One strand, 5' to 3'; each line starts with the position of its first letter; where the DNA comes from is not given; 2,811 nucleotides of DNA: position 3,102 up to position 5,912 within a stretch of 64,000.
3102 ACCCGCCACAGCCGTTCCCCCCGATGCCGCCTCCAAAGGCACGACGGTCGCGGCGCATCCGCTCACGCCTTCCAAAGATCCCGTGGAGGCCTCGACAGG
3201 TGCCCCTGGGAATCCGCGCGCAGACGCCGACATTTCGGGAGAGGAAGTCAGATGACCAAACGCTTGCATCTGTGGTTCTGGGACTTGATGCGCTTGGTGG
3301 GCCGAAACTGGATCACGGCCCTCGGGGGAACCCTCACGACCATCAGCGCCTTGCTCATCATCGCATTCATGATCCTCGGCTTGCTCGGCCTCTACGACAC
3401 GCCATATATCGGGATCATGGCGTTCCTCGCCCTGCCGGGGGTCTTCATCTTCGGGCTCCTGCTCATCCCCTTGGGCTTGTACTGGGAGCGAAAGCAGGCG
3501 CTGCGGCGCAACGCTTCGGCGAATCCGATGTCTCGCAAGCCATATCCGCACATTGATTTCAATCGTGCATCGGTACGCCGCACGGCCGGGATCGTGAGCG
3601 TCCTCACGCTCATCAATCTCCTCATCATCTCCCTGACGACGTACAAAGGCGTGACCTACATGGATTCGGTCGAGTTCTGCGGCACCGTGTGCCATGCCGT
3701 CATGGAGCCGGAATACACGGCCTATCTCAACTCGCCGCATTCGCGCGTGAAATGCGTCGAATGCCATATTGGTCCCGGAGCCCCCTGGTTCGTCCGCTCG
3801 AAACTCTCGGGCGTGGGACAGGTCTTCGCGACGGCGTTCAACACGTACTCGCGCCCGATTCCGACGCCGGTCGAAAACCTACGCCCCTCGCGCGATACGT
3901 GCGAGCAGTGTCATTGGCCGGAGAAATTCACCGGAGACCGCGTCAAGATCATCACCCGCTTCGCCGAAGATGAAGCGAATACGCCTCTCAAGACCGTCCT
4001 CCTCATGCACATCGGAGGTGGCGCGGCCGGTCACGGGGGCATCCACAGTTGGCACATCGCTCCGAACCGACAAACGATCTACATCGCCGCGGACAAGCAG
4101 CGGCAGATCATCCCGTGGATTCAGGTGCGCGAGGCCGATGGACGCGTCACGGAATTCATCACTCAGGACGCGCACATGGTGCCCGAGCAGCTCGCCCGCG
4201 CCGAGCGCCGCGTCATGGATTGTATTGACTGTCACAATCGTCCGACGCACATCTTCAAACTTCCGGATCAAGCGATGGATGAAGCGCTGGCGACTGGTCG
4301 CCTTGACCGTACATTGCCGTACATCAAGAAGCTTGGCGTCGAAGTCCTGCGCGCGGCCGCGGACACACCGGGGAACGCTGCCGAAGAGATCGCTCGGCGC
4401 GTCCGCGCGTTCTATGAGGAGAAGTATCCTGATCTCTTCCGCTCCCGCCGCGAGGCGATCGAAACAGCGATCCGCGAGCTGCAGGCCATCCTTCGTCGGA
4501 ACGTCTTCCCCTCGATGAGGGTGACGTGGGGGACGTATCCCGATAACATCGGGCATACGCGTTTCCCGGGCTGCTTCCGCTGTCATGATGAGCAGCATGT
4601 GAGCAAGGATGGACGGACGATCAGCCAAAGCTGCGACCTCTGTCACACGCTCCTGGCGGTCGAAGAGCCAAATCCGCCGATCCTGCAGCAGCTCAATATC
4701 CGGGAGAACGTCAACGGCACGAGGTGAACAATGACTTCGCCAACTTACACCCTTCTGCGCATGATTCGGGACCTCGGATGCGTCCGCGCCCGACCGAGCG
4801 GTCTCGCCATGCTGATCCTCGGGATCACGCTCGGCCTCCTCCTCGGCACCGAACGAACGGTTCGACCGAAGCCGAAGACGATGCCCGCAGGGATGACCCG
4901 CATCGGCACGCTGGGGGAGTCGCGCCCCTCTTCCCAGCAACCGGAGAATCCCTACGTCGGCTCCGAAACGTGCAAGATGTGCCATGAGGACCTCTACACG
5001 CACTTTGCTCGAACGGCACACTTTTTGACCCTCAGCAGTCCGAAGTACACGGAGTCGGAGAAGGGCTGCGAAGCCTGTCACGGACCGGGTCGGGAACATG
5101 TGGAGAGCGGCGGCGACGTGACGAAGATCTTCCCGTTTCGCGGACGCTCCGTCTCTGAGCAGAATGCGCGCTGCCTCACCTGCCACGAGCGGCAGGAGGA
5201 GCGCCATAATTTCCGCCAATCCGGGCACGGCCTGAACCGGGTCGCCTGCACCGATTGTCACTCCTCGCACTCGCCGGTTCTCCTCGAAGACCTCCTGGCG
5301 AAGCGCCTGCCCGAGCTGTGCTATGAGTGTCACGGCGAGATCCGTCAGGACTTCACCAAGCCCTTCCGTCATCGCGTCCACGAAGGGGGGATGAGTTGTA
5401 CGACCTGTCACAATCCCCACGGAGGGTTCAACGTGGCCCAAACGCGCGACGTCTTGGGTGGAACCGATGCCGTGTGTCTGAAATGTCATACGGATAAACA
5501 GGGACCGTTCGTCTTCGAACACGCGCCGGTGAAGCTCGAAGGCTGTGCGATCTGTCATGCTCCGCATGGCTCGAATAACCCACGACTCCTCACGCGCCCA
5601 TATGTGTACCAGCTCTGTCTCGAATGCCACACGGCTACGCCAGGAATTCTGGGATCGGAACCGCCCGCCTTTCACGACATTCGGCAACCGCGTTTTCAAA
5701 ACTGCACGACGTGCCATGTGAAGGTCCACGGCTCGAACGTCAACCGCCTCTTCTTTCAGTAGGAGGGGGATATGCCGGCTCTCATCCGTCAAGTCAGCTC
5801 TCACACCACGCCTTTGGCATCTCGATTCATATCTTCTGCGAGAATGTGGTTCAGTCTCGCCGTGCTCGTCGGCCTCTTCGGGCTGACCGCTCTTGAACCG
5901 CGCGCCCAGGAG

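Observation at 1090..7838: Complete inner-membrane-to-outer-membrane multiheme electron conduit in a single operon (CbcL-like + ImcH-like + MtrA-type decaheme + MtrB-like porin)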

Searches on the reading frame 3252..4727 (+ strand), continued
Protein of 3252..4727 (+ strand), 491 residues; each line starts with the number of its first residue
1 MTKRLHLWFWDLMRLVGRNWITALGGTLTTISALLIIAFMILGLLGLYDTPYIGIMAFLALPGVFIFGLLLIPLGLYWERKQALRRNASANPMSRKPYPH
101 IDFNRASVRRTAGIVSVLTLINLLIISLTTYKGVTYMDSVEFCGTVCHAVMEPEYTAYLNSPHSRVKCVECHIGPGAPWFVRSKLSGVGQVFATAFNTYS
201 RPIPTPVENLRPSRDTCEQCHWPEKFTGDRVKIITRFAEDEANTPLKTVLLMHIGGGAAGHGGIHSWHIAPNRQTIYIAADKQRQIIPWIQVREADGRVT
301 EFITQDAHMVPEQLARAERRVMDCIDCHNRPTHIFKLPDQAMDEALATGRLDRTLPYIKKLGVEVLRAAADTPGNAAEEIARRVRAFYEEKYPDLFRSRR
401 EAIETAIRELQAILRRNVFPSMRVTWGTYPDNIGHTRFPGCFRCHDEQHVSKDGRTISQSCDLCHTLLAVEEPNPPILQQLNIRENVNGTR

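Call 90: fold_search(model_id=the predicted structure, library=pdb)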
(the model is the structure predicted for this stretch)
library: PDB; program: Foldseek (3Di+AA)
matches with E <= 10: 109; with E <= 0.001: 0
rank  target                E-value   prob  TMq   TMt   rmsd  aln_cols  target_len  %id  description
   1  6qws                  4.3e-01  0.05  0.07  0.03  24.0       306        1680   10  Crystal structure of the Ski2 RNA-helicase Brr2 from Chaetomium thermophilum in the apo state (released 2020-01-15)
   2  5m59_C                5.5e-01  0.03  0.08  0.04  24.6       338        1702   11  Crystal structure of Chaetomium thermophilum Brr2 helicase core in complex with Prp8 Jab1 domain (released 2016-12-21)
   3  5urj                  6.6e-01  0.03  0.08  0.03  25.7       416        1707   10  Crystal structure of human BRR2 in complex with T-3905516 (released 2017-07-19)
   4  6qv3                  6.9e-01  0.04  0.09  0.04  25.1       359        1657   12  Crystal structure of the Ski2 RNA-helicase Brr2 from Chaetomium thermophilum bound to ADP (released 2020-01-15)
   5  1w99                  8.0e-01  0.13  0.17  0.16  17.9       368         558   11  Mosquito-larvicidal toxin Cry4Ba from Bacillus thuringiensis ssp. Israelensis (released 2005-04-11)
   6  5o9z_C                8.4e-01  0.06  0.08  0.03  20.3       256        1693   10  Cryo-EM structure of a pre-catalytic human spliceosome primed for activation (B complex) (released 2017-08-16)
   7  4kit_B                8.4e-01  0.03  0.08  0.03  25.3       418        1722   10  Crystal structure of human Brr2 in complex with the Prp8 Jab1/MPN domain (released 2013-06-05)
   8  7os1_B                8.8e-01  0.04  0.08  0.03  20.2       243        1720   10  Cryo-EM structure of Brr2 in complex with Fbp21 (released 2022-02-23)
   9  6qv4                  9.2e-01  0.02  0.07  0.03  25.4       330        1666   10  Crystal structure of the Ski2 RNA-helicase Brr2 from Chaetomium thermophilum bound to ATP-gamma-S (released 2020-01-15)
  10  8rc0_B                9.6e-01  0.02  0.08  0.03  25.3       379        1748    8  Structure of the human 20S U5 snRNP (released 2024-03-27)
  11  4moa                  1.1e+00  0.15  0.19  0.17  16.6       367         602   11  Crystal structure of CRY4BA-R203Q TOXIN (released 2014-12-10)
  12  8h6k_5D               1.1e+00  0.02  0.08  0.03  26.3       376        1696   10  Cryo-EM structure of human exon-defined spliceosome in the mature B state. (released 2024-05-01)
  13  7bdk_B                1.2e+00  0.05  0.08  0.03  20.6       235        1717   10  Human Brr2 Helicase Region in complex with C-tail deleted Jab1 and ADP (released 2021-06-09)
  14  8ro0_B                1.4e+00  0.03  0.09  0.04  23.9       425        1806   12  Structure of the C. elegans Intron Lariat Spliceosome primed for disassembly (ILS') (released 2024-08-07)
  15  8bca_B                1.5e+00  0.03  0.09  0.04  24.6       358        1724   11  Human Brr2 Helicase Region in complex with C-tail deleted Jab1 and compound 26 (released 2023-03-08)
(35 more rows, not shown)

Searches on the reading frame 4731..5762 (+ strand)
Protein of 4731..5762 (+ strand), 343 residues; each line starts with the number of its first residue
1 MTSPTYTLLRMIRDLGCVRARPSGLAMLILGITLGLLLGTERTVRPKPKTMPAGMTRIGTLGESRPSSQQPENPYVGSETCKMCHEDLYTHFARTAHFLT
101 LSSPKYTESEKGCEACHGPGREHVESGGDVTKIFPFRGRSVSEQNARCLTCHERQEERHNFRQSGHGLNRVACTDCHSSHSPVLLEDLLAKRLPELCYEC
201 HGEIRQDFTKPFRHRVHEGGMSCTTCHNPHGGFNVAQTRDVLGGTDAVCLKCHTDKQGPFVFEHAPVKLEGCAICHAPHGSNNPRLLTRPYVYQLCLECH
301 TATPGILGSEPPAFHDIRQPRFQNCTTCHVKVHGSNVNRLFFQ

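Call 3: search_protein_families(library=pfam, proteins=[window:4731-5762:+], max_evalue=0.01)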
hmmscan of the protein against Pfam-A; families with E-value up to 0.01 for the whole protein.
window:4731-5762:+ (343 aa): 7 families
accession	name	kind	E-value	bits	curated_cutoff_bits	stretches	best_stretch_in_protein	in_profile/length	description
PF09699.15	Paired_CXXCH_1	-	7.1e-31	106.1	20.6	3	264-302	1-38/41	Doubled CXXCH motif (Paired_CXXCH_1)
PF14522.11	Cytochrome_C7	-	3.3e-13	49.7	24.8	2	197-254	16-67/67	Cytochrome c7 and related cytochrome c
PF14537.11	Cytochrom_c3_2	-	5.1e-13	49.7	25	2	166-254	2-79/79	Cytochrome c3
PF22678.1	Cytochrom_c_NrfB-like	-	6.1e-12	46.3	27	2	113-182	1-70/89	Cytochrome c-type protein NrfB-like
PF22113.1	Mtrc-MtrF_II-IV_dom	-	1.6e-08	34.7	30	0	78-122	120-168/176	Outer membrane cytochrome MtrC/MtrF-like, domains II/IV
PF13435.11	Cytochrome_C554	-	2.5e-05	25.6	20.8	0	142-178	45-84/84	Cytochrome c554 and c-prime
PF03264.19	Cytochrom_NNT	-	0.0072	16.5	24.1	1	143-183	34-78/174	NapC/NirT cytochrome c family, N-terminal region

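Call 4: search_protein_families(library=ncbifam, proteins=[window:4731-5762:+], max_evalue=0.01)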
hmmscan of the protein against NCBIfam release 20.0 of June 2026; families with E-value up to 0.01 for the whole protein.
window:4731-5762:+ (343 aa): 11 families
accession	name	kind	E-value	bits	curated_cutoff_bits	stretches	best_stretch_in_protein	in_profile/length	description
TIGR03508.1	decahem_SO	subfamily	2.8e-75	253.1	192.2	1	77-338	1-257/258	DmsE family decaheme c-type cytochrome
NF041028.1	decahem_GSU2203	exception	2.2e-65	221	325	1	71-337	29-303/317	GSU2203 family decaheme c-type cytochrome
TIGR01905.1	paired_CXXCH_1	subfamily_domain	8.4e-25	86.4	25.2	3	264-302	1-38/41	doubled CXXCH domain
TIGR03153.1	cytochr_NrfH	equivalog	1.4e-13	51.1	134.2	2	141-182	24-64/138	cytochrome c nitrite reductase small subunit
NF008659.0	PRK11659.1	equivalog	2.4e-13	50.2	184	2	79-207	47-173/188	cytochrome c nitrite reductase pentaheme subunit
TIGR03146.1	cyt_nit_nrfB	equivalog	2.4e-09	37.6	166.6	1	79-204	12-144/145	cytochrome c nitrite reductase pentaheme subunit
NF041198.1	UshA_like_PCGU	equivalog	3.5e-08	32.5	275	2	111-162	473-517/519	UshA-like (seleno)protein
NF049875.1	NetB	exception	6.4e-07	29.4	380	1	81-202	75-196/211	Nrf-like electron transfer protein NetB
NF047727.1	4hemeCytCCctA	equivalog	2.2e-06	27.8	180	1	195-256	58-107/109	tetraheme c-type cytochrome CctA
TIGR03507.1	decahem_SO1788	subfamily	0.00022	19.8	209.3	0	76-125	159-525/672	OmcA/MtrC family decaheme c-type cytochrome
NF043010.1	Cyt554_Nsmonas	equivalog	0.00033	20.1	400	1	70-125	72-123/238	cytochrome c-550 CycA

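Call 39: search_solved_structures(query=window:4731-5762:+, max_evalue=0.001, show_alignments=1)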
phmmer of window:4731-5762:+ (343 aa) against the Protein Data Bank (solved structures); distinct sequences matched with E-value up to 0.001: 5.
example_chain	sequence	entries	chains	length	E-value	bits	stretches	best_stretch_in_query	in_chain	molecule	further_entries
6r2q_A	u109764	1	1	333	7.6e-35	124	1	76-336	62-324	Cystathionine beta-synthase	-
6qvm_A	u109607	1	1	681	2.2e-08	36.9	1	105-160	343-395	Multiheme cytochrome cf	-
2ozy_A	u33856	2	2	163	7.9e-08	35.1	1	108-206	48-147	Cytochrome c-type protein nrfB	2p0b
6i5b_A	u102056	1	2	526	1.5e-07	34.2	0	145-305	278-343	Uncharacterized protein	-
1bvb_A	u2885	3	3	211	0.00073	22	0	68-123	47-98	CYTOCHROME C-554 | CYTOCHROME C554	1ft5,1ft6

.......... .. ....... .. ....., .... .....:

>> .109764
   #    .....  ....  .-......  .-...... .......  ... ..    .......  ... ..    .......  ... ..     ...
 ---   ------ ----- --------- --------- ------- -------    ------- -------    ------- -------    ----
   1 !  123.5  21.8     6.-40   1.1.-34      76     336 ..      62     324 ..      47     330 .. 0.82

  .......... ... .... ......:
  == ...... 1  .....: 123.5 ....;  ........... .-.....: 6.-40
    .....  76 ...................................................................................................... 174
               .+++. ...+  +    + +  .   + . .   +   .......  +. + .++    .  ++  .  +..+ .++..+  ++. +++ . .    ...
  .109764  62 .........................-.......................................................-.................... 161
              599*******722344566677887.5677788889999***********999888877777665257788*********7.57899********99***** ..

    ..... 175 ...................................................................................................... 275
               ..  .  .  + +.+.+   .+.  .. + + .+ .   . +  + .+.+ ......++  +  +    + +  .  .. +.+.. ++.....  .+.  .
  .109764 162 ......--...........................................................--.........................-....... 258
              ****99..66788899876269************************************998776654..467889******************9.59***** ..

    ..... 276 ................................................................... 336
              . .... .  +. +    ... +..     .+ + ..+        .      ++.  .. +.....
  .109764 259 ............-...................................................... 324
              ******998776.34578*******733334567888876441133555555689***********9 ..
